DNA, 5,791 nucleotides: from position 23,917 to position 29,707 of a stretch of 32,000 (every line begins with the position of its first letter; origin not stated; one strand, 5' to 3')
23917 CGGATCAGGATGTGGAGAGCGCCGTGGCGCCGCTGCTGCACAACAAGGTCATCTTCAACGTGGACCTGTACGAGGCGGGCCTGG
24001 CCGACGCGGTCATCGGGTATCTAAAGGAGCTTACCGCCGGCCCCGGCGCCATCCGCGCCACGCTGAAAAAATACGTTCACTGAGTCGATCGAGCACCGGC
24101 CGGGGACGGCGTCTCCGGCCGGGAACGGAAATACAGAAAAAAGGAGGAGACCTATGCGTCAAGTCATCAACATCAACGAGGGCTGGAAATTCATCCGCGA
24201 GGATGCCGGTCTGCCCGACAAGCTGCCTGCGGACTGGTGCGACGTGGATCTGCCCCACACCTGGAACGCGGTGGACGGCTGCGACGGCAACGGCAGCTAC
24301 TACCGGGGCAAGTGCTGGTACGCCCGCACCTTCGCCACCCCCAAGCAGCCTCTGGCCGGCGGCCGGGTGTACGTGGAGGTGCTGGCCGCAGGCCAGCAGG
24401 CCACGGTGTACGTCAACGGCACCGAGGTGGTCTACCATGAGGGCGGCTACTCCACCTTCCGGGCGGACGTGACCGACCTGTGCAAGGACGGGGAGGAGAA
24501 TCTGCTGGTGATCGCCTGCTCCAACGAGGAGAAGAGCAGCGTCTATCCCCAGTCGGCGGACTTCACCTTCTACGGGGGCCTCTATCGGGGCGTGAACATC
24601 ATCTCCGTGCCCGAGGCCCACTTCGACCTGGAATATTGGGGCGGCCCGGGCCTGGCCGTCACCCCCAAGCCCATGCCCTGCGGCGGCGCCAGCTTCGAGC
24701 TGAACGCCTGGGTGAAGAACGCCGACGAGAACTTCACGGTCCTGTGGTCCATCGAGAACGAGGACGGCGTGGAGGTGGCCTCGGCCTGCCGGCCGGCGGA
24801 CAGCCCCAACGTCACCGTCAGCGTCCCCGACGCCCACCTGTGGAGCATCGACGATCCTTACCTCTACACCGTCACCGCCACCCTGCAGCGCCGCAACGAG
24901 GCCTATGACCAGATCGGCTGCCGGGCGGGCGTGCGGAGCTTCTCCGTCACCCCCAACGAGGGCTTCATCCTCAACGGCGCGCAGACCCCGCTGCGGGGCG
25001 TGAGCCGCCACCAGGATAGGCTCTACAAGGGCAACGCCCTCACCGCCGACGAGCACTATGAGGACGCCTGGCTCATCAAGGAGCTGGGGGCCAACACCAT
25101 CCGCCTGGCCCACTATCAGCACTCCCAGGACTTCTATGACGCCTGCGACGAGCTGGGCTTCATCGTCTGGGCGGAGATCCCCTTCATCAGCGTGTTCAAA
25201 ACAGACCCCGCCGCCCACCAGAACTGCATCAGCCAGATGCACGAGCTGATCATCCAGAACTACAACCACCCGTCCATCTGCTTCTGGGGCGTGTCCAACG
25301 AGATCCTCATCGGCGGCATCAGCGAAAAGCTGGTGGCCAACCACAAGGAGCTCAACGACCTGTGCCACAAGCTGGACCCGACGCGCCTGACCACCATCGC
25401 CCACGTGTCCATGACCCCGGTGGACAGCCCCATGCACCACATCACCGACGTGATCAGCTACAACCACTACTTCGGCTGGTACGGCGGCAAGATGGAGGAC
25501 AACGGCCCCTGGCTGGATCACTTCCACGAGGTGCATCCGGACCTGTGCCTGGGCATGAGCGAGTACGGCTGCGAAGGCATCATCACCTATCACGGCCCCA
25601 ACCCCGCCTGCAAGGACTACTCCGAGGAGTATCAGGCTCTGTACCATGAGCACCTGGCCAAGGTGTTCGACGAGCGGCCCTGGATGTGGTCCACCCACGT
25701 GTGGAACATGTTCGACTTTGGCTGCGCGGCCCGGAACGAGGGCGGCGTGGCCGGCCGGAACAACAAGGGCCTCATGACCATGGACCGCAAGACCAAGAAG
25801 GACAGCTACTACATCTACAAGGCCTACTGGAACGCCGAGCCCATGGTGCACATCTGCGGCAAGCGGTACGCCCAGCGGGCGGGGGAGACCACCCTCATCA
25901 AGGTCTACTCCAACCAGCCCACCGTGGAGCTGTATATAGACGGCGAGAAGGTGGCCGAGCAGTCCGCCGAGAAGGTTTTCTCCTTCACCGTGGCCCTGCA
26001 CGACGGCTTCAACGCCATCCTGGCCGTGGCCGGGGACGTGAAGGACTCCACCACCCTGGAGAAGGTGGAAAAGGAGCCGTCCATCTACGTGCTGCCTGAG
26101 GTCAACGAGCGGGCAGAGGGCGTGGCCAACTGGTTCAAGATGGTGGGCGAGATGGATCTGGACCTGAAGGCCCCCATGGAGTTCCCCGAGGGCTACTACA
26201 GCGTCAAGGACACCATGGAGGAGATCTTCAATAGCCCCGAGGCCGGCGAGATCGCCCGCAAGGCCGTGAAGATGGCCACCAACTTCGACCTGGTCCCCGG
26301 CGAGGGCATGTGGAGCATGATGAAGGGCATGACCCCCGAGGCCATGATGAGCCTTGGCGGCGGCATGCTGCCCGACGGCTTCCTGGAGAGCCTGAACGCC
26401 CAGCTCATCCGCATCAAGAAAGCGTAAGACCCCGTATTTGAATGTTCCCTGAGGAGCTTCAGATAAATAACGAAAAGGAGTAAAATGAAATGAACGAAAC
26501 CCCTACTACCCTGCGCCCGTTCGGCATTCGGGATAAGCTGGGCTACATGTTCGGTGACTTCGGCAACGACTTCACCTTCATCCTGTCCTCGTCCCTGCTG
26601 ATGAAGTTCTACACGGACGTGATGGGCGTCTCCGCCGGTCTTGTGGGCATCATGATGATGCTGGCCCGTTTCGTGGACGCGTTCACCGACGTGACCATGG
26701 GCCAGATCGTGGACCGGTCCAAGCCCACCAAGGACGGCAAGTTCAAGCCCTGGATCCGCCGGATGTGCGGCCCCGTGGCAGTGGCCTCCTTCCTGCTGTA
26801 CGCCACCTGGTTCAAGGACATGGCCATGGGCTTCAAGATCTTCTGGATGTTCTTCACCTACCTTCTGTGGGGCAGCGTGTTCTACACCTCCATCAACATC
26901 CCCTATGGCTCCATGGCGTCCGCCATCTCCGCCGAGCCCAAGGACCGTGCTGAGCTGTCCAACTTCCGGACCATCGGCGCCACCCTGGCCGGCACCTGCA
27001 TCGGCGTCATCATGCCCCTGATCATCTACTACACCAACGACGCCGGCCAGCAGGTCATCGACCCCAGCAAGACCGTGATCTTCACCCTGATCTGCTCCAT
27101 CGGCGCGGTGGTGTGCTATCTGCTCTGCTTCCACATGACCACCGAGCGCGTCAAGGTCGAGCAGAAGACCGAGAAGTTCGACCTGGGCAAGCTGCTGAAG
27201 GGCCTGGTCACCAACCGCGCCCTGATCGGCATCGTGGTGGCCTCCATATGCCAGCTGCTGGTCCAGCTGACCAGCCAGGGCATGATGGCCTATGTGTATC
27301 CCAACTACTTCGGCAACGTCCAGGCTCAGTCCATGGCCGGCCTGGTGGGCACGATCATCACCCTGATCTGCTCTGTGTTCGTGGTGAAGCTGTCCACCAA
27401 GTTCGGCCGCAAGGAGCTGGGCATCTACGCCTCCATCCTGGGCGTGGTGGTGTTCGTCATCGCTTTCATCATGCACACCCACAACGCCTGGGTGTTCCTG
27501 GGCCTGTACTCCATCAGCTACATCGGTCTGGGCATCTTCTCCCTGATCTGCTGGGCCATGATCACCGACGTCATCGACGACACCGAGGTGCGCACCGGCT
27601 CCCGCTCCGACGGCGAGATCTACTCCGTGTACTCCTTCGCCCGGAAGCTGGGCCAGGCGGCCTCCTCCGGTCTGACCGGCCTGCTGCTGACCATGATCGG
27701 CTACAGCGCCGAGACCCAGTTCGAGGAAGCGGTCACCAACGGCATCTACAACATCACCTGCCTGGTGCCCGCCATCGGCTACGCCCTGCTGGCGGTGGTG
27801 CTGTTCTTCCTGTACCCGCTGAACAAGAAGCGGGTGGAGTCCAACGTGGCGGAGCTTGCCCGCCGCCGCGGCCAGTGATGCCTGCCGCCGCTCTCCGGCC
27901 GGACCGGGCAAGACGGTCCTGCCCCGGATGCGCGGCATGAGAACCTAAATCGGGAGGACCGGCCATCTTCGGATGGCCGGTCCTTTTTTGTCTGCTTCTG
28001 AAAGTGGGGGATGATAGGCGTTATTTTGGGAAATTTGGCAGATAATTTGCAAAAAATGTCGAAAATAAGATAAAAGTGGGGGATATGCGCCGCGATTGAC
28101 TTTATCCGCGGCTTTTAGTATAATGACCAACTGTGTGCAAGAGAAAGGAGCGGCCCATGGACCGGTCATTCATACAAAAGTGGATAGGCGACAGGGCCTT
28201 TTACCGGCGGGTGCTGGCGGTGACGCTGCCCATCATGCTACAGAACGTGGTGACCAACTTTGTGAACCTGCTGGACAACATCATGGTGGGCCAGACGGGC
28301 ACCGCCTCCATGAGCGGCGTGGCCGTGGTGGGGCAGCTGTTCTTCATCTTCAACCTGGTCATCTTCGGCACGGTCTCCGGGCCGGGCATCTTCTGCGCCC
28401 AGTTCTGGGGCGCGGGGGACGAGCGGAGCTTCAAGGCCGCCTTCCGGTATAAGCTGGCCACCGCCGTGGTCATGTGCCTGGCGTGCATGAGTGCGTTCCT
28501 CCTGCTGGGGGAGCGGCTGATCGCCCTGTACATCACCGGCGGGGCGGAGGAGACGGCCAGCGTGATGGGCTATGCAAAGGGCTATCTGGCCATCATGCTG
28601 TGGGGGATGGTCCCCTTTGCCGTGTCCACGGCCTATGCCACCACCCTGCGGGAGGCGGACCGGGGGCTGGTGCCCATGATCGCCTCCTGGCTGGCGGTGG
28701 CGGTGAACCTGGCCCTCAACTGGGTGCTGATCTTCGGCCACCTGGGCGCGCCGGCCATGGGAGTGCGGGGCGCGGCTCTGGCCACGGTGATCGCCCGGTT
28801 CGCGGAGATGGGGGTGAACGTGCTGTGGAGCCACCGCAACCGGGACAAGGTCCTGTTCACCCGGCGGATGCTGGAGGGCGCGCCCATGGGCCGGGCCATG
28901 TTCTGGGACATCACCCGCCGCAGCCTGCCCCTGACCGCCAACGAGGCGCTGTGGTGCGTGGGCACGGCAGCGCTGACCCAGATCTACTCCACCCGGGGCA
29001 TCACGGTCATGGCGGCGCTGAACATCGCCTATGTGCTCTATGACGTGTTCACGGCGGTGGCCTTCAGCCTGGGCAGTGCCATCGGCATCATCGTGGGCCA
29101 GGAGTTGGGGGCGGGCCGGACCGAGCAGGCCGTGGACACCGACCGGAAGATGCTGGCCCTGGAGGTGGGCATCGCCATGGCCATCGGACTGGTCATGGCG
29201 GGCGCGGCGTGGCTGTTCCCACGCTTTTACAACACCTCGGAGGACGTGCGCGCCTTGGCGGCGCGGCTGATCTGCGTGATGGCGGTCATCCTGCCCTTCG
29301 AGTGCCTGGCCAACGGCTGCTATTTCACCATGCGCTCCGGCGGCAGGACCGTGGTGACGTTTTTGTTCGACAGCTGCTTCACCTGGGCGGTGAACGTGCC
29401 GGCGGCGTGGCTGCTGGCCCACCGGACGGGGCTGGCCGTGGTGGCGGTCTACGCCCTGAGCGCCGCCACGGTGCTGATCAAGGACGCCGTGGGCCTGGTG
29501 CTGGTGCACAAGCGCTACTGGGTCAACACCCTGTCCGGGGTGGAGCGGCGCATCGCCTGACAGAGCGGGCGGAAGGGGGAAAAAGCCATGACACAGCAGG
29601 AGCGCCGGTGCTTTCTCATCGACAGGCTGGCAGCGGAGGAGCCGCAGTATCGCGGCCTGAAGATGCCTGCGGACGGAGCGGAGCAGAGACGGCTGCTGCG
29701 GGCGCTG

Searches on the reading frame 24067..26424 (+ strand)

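Call 69: search_protein_families(library=pfam, proteins=[window:24067-26424:+], max_evalue=0.00001)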
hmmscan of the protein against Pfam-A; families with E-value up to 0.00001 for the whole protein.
window:24067-26424:+ (786 aa): 4 families
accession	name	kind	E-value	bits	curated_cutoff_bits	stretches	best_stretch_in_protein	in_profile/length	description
PF02836.23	Glyco_hydro_2_C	-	5.9e-31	108.2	21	1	298-588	6-298/302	Glycosyl hydrolases family 2, TIM barrel domain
PF02837.24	Glyco_hydro_2_N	-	4.4e-11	43.4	28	1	69-182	53-169/169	Glycosyl hydrolases family 2, sugar binding domain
PF00703.27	Glyco_hydro_2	-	1.5e-08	35.9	23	1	214-290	24-109/109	Glycosyl hydrolases family 2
PF22666.2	Glyco_hydro_2_N2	-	3.2e-06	27.7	27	1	82-152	49-119/167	Glycosyl hydrolase 2 galactose-binding domain-like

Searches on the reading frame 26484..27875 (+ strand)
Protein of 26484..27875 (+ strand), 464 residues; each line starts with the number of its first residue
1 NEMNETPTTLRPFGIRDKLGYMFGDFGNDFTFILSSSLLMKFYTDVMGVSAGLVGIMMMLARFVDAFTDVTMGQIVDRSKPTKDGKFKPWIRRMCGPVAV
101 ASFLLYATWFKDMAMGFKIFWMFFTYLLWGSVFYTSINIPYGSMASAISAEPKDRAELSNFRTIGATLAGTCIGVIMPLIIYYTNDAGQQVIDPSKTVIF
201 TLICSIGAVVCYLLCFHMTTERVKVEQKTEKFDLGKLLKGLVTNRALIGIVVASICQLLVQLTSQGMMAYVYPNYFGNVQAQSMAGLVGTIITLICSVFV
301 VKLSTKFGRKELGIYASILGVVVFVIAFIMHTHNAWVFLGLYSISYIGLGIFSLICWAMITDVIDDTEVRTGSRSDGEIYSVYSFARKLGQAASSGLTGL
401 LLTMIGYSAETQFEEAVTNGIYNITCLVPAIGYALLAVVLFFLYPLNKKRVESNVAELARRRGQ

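Call 69: search_protein_families(library=pfam, proteins=[window:26484-27875:+], max_evalue=0.00001)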
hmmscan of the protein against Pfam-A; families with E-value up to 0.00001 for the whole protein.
window:26484-27875:+ (464 aa): 2 families
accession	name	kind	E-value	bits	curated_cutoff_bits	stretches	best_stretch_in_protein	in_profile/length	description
PF13347.12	MFS_2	-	7.5e-80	269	27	1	20-448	1-427/427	MFS/sugar transport protein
PF07690.21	MFS_1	-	1.2e-15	57.8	33.4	2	100-394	66-346/347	Major Facilitator Superfamily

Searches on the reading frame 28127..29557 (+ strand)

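Call 69: search_protein_families(library=pfam, proteins=[window:28127-29557:+], max_evalue=0.00001)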
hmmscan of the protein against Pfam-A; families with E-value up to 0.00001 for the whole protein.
window:28127-29557:+ (477 aa): 1 family
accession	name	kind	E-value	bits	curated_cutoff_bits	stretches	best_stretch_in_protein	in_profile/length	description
PF01554.23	MatE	-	2e-39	135.3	24.9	2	35-200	1-161/161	MatE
